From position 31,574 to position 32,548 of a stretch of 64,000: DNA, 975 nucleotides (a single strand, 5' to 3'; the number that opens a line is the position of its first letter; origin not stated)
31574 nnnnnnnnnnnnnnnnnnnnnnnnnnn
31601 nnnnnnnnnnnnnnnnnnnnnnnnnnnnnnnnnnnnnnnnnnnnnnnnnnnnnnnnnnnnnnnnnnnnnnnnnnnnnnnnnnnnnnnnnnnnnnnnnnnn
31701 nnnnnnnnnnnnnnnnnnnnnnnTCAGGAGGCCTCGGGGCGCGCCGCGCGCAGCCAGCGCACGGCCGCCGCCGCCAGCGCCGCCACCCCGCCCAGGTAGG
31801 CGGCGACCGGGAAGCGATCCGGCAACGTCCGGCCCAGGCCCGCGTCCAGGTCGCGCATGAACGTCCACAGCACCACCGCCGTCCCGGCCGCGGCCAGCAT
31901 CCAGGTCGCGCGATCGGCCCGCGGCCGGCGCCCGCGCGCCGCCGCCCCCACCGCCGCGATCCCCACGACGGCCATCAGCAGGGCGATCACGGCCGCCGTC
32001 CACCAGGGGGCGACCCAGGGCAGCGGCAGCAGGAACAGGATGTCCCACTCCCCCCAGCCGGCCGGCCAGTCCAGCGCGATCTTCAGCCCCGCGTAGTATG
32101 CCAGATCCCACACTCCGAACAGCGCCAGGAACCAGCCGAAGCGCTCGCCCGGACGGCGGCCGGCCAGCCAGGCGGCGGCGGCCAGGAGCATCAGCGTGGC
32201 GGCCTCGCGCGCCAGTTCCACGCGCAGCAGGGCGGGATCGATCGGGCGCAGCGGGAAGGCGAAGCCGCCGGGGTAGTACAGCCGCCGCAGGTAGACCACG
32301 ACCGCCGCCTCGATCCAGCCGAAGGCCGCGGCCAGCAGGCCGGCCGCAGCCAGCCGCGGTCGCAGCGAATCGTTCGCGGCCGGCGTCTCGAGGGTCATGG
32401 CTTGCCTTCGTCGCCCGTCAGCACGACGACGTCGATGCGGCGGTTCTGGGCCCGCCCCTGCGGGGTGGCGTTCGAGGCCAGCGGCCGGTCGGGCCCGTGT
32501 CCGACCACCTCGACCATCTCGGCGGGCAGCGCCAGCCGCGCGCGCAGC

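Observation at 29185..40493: Eleven co-directional, mostly overlapping genes linking an OPT transporter, peptidase, LPS-core glycosyltransferases, OmpA, and a sigma54 two-component system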

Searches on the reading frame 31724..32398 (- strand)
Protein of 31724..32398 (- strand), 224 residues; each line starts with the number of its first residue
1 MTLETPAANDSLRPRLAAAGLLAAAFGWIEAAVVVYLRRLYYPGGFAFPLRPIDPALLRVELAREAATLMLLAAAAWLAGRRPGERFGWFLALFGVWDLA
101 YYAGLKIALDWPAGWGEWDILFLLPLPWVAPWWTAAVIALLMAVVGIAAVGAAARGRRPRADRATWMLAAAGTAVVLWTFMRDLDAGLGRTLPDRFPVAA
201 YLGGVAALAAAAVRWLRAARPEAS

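Call 6: search_protein_families(library=pfam, proteins=[window:31724-32398:-], max_evalue=0.01)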
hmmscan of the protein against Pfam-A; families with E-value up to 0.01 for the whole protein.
window:31724-32398:- (224 aa): 1 family
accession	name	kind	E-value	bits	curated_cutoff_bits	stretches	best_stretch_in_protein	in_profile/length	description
PF11139.14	SfLAP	-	0.00025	21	35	1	164-219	36-93/213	Sap, sulfolipid-1-addressing protein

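Call 16: find_homologous_proteins(query=window:31724-32398:-, max_evalue=0.001)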
Query window:31724-32398:- (224 aa): 146 proteins with E <= 0.001 among 8000 candidates; the best 120 are listed.
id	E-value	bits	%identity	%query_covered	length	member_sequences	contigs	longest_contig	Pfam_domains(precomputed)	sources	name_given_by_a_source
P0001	1.8e-134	465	100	100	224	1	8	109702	-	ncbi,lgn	-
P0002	8.1e-70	253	64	83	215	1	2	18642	-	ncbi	-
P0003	3.6e-65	238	64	83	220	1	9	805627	-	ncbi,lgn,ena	-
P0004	6.3e-63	231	56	92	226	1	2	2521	-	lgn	-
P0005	1.7e-62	229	61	92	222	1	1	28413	-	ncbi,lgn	-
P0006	4.1e-61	225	62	82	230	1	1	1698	-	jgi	jgi:hypothetical protein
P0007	5.3e-61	225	57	91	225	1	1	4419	-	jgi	jgi:hypothetical protein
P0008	6.2e-60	221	56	96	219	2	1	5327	-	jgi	-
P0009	6.0e-59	218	55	92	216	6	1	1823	-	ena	-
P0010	1.5e-58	217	57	90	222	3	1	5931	-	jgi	-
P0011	3.2e-58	216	56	91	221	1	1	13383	-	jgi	jgi:hypothetical protein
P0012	4.6e-57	212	56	93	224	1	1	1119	-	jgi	jgi:hypothetical protein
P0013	8.8e-57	211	55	96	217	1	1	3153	-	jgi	jgi:hypothetical protein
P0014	3.1e-56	209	57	93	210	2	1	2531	-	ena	-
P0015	8.0e-56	208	56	92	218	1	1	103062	-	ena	-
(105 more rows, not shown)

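Call 21: find_related_loci(query=A1, collection=genome_contigs, flank=10000)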
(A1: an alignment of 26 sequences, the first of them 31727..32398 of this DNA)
Query A1 (224 aa) in genome_contigs; peptide patterns used: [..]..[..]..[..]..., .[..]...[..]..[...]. (x = any residue, [..] = any of these).
599 stretches matched a pattern (row limit reached: there are more); 584 encode a relative of the query (tblastn E <= 1e-3); the best 80 are kept; 80 distinct loci.
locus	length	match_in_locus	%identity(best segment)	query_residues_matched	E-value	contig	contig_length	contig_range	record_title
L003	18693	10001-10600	57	25-224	7e-62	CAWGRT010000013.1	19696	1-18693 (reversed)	MAG: Candidatus Krumholzibacteria bacterium isolate MFD05684.bin.2.24 genome assembly, contig: contig_54672, whole genom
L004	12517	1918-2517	56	21-220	3e-61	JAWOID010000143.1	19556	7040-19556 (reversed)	MAG: Candidatus Krumholzibacteriia bacterium isolate CWP5-2.bin.118 k191_2359332, whole genome shotgun sequence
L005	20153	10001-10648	45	9-222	2e-56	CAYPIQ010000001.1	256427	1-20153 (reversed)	MAG TPA_asm: uncultured Spirochaetales bacterium isolate binchicken_co379_68 genome assembly, contig: NODE_25_length_256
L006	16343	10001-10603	47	11-211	2e-55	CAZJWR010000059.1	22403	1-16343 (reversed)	MAG TPA_asm: uncultured Ignavibacteriales bacterium isolate SRP214966_co4_518 genome assembly, contig: NODE_1788_length_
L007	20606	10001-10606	57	21-222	2e-55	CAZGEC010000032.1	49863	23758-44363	MAG TPA_asm: uncultured Fibrobacteraceae bacterium isolate binchicken_co150_468 genome assembly, contig: NODE_1389_lengt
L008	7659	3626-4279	40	3-220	9e-54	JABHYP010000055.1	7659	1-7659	MAG: Candidatus Latescibacterota bacterium isolate SI047_bin62 k141_111316, whole genome shotgun sequence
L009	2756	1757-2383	48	9-217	3e-53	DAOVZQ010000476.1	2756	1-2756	MAG TPA_asm: bacterium isolate CSMAG_1813 CSMAG_1813_k141_5857312_length_2756_cov_8.0000, whole genome shotgun sequence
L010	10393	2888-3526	53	11-222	1e-51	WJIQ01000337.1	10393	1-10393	MAG: bacterium isolate Bin_270 k141_3560151, whole genome shotgun sequence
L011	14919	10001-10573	47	7-197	2e-51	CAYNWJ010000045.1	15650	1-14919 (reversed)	MAG TPA_asm: uncultured bacterium isolate SRP141376_co4_255 genome assembly, contig: NODE_6426_length_15650_cov_3.791023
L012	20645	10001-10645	42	7-220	1e-50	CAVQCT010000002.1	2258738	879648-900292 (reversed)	MAG: uncultured candidate division Zixibacteria bacterium isolate MFD02416.bin.1.319 genome assembly, contig: contig_146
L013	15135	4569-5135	48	8-196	3e-50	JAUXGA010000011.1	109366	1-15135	MAG: bacterium isolate CSMAG_2917 CSMAG_2917_k117_1102548_length_109366_cov_14.0000, whole genome shotgun sequence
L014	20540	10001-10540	45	15-194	1e-49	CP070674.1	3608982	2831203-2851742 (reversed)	MAG: Candidatus Zixiibacteriota bacterium isolate bin72 chromosome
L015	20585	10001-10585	42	1-197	3e-48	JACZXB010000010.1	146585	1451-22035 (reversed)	MAG: Candidatus Zixiibacteriota bacterium isolate B22T1B11 B22T1B11_NODE26, whole genome shotgun sequence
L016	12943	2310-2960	39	3-218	3e-48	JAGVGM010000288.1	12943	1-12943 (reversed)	MAG: Thermodesulfovibrionia bacterium isolate DeMMO2_3 c_000000063972, whole genome shotgun sequence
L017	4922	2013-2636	44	13-220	7e-48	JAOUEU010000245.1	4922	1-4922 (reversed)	MAG: Candidatus Zixiibacteriota bacterium isolate 4_1_July_SF_Bin17 4_1_July_SF_Bin17_scaffold_10486_c1, whole genome sh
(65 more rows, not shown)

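Call 23: find_encoding_contigs(protein=P0003, flank=10000, max_places=3)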
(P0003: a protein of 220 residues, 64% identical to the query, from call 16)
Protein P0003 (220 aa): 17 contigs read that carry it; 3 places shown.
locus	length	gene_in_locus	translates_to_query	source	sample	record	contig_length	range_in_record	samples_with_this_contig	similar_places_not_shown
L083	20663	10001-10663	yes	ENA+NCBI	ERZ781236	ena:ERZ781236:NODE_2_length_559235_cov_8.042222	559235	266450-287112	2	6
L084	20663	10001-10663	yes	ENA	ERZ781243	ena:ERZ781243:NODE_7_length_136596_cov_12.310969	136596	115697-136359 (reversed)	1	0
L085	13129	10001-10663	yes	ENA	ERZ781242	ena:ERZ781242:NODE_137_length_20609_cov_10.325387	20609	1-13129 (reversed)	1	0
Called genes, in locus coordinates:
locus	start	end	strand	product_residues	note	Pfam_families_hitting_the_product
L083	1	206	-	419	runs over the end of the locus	PF01546:Peptidase_M20, PF07687:M20_dimer (weak)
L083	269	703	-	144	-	PF07578:LAB_N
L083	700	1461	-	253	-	PF00535:Glycos_transf_2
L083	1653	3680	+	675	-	PF03169:OPT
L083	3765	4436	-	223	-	-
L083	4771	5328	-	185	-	PF02659:Mntp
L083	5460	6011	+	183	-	-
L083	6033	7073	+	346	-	PF08240:ADH_N, PF00107:ADH_zinc_N, PF13602:ADH_zinc_N_2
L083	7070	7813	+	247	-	PF00535:Glycos_transf_2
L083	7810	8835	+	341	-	PF01075:Glyco_transf_9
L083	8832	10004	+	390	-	PF00691:OmpA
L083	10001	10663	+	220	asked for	-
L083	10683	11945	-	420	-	PF13091:PLDc_2, PF00614:PLDc (faint), PF13918:PLDc_3, PF13091:PLDc_2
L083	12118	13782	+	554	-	PF03721:UDPG_MGDP_dh_N, PF00984:UDPG_MGDP_dh, PF03720:UDPG_MGDP_dh_C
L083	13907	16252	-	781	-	PF00456:Transketolase_N, PF02779:Transket_pyr (weak), PF22613:Transketolase_C_1 (weak)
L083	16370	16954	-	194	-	PF00929:RNase_T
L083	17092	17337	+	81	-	-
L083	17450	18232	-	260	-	-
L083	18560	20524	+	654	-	PF00664:ABC_membrane, PF00005:ABC_tran, PF02463:SMC_N (faint)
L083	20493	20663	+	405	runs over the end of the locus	PF13439:Glyco_transf_4, PF13579:Glyco_trans_4_4, PF00534:Glycos_transf_1, PF13692:Glyco_trans_1_4, PF13524:Glyco_trans_1_2 (weak)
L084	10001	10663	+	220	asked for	-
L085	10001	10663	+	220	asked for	-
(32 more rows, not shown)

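Call 24: find_encoding_contigs(protein=P0002, flank=10000, max_places=2)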
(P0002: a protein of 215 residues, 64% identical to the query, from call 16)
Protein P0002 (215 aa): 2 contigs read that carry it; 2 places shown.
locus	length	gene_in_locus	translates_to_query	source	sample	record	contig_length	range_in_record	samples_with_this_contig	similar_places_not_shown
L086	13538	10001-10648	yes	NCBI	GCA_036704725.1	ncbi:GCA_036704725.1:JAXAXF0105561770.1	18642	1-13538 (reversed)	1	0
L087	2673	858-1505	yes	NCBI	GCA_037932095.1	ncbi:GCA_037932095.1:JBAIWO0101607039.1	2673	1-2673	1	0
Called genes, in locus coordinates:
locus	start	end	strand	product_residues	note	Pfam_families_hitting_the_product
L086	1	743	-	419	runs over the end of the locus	PF01546:Peptidase_M20, PF07687:M20_dimer (weak)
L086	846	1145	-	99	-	PF07578:LAB_N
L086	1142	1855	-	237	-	PF00535:Glycos_transf_2, PF13641:Glyco_tranf_2_3 (weak)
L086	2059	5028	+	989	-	PF03169:OPT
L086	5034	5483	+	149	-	-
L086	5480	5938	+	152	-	PF05014:Nuc_deoxyrib_tr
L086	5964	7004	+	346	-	PF08240:ADH_N, PF00107:ADH_zinc_N, PF13602:ADH_zinc_N_2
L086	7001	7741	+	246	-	PF00535:Glycos_transf_2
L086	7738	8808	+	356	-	PF01075:Glyco_transf_9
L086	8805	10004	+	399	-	PF00691:OmpA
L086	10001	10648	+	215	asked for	-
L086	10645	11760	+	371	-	PF00512:HisKA, PF13581:HATPase_c_2 (weak), PF02518:HATPase_c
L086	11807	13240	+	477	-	PF00072:Response_reg, PF00158:Sigma54_activat, PF01078:Mg_chelatase (faint), PF14532:Sigma54_activ_2, PF07728:AAA_5 (weak), PF25601:AAA_lid_14, PF02954:HTH_8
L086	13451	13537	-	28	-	?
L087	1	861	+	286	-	?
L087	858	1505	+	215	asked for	-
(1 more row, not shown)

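Call 25: find_encoding_contigs(protein=P0005, flank=10000, max_places=2)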
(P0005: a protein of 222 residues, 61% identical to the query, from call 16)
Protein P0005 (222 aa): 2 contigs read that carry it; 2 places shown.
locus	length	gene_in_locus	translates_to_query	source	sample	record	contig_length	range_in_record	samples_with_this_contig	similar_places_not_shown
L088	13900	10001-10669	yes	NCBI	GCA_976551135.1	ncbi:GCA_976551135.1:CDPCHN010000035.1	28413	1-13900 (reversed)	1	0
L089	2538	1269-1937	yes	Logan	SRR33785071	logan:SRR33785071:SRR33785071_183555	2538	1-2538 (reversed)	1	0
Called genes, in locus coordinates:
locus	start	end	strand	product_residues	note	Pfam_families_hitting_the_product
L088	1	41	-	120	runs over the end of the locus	PF02579:Nitro_FeMo-Co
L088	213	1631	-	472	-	PF00989:PAS, PF08448:PAS_4, PF13188:PAS_8 (weak), PF13426:PAS_9, PF00158:Sigma54_activat, PF14532:Sigma54_activ_2, PF25601:AAA_lid_14, PF02954:HTH_8, +1 more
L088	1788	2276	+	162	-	PF02579:Nitro_FeMo-Co (weak)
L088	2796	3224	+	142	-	PF17253:DUF5320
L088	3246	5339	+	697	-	PF01656:CbiA, PF10609:ParA, PF13237:Fer4_10 (weak), PF14697:Fer4_21 (weak), PF13187:Fer4_9 (weak), PF00037:Fer4 (weak), PF01656:CbiA, PF14697:Fer4_21, +15 more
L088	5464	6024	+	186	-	-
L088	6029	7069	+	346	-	PF08240:ADH_N, PF00107:ADH_zinc_N, PF13602:ADH_zinc_N_2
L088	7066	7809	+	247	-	PF00535:Glycos_transf_2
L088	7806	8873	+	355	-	PF01075:Glyco_transf_9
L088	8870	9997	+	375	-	PF00691:OmpA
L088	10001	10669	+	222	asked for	-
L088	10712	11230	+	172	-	PF12867:DinB_2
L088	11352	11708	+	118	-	PF01741:MscL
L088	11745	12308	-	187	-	PF00857:Isochorismatase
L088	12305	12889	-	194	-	PF19620:DUF6125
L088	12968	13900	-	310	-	?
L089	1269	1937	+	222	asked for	-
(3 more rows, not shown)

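Call 29: search_protein_families(library=ncbifam, proteins=[window:31724-32398:-], max_evalue=0.001)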
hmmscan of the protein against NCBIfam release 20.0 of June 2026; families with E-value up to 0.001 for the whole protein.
window:31724-32398:- (224 aa): 0 families

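Call 46: predict_structure(alignment_id=A1)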
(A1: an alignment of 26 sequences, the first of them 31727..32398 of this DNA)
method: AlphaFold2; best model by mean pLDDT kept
length: 224 residues; sequences in the alignment: 26
mean_pLDDT: 91.3   pTM: 0.87
mean pLDDT of the five models: 91.3, 91.0, 90.5, 90.0, 88.9
residues with pLDDT >= 90: 160; 70-90: 52; 50-70: 12; < 50: 0
segments of 3 or more residues with pLDDT < 50: none
pLDDT, mean of each block of 10 residues (from residue 1): 66 95 97 90 85 89 93 97 95 98 91 83 76 95 98 93 97 97 92 96 98 95 76
secondary structure, 60 per line:
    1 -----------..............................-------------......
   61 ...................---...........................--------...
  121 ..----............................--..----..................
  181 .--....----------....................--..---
elements in order: H12-41 H55-79 H83-109 E118-122 E127-131 H132-154 H163-181 H184-187 H198-217
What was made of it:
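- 31724..32398 (-): Trp-rich integral membrane protein of an undescribed family, 224 aa. AF2 pLDDT 91.3 (call 46).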

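Call 49: fold_search(model_id=the predicted structure, library=pdb)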
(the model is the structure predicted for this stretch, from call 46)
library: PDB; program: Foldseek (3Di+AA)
matches with E <= 10: 185; with E <= 0.001: 0
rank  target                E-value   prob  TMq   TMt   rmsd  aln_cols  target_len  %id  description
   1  5azb                  6.5e-01  0.25  0.28  0.24  11.6       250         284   14  Crystal structure of Escherichia coli Lgt in complex with phosphatidylglycerol and the inhibitor palmitic acid (released 2016-01-27)
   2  4x32                  1.2e+00  0.18  0.25  0.26  10.7       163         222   14  Bacteriorhodopsin ground state structure collected in cryo conditions from crystals obtained in LCP with PEG as a precip (released 2015-02-18)
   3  7xtc_R                1.3e+00  0.08  0.22  0.20  15.2       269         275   12  Serotonin 7 (5-HT7) receptor-Gs-Nb35 complex (released 2022-07-27)
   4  4pxk                  1.4e+00  0.15  0.25  0.24  10.5       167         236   15  Crystal structure of Haloarcula marismortui bacteriorhodopsin I D94N mutant (released 2014-12-17)
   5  4jr8                  1.5e+00  0.15  0.23  0.23  10.3       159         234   16  Crystal structure of cruxrhodopsin-3 from Haloarcula vallismortis at 2.3 angstrom resolution (released 2014-03-26)
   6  7oqz_A                1.6e+00  0.11  0.23  0.22  12.8       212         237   11  Cryo-EM structure of human TMEM45A (released 2021-06-16)
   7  3utw                  1.8e+00  0.14  0.24  0.24  10.2       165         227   13  Crystal structure of bacteriorhodopsin mutant P50A/Y57F (released 2012-05-09)
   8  3hap                  1.9e+00  0.12  0.25  0.25  10.4       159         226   14  Crystal structure of bacteriorhodopsin mutant L111A crystallized from bicelles (released 2009-09-22)
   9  2wpv_C                1.9e+00  0.09  0.18  0.15  15.5       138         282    8  Crystal structure of S. cerevisiae Get4-Get5 complex (released 2010-01-26)
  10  4l35                  2.1e+00  0.15  0.28  0.26  10.1       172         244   14  Crystal structure of cruxrhodopsin-3 at pH5 from Haloarcula vallismortis at 2.1 angstrom resolution (released 2014-06-11)
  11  3lku_C                2.1e+00  0.08  0.18  0.15  16.9       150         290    6  Crystal structure of S. cerevisiae Get4 in complex with an N-terminal fragment of Get5 (released 2010-06-23)
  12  5b6v                  2.2e+00  0.10  0.25  0.24  14.2       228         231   10  A three dimensional movie of structural changes in bacteriorhodopsin: resting state structure (released 2016-12-21)
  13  3haq                  2.3e+00  0.15  0.27  0.27   9.6       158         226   13  Crystal structure of bacteriorhodopsin mutant I148A crystallized from bicelles (released 2009-09-22)
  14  6eid_A                2.5e+00  0.14  0.27  0.25  10.5       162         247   15  Crystal structure of wild-type Channelrhodopsin 2 (released 2017-12-06)
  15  3ns0                  2.5e+00  0.12  0.25  0.26  10.5       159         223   14  X-ray structure of bacteriorhodopsin (released 2011-05-11)
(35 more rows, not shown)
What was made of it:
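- On Any described family for the Trp-rich membrane protein: Best Foldseek E 0.65, TM 0.28 (call 49).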

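Call 98: search_protein_families(library=pfam, alignment_id=A1, max_evalue=0.01)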
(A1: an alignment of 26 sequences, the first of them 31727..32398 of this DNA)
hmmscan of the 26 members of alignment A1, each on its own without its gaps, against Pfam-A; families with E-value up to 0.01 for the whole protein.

A. member 1, window:31727-32398:- (224 aa): 1 family
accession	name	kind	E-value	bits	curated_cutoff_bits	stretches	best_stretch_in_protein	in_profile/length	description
PF11139.14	SfLAP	-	0.00025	21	35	1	164-219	36-93/213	Sap, sulfolipid-1-addressing protein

B. families by the number of members that match (of 26 scanned): 1 family
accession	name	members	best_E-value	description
PF11139.14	SfLAP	1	0.00025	Sap, sulfolipid-1-addressing protein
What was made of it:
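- On Any described family for the Trp-rich membrane protein: Only a sub-threshold SfLAP hit, in 1 of 26 members (call 98).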

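Call 99: search_solved_structures(query=A1, max_evalue=1)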
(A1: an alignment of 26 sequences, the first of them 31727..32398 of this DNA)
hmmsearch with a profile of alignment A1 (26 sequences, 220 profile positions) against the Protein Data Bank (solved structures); distinct sequences matched with E-value up to 1: 0.
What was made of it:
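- On Any described family for the Trp-rich membrane protein: Profile against PDB gives 0 hits at E<=1 (call 99).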
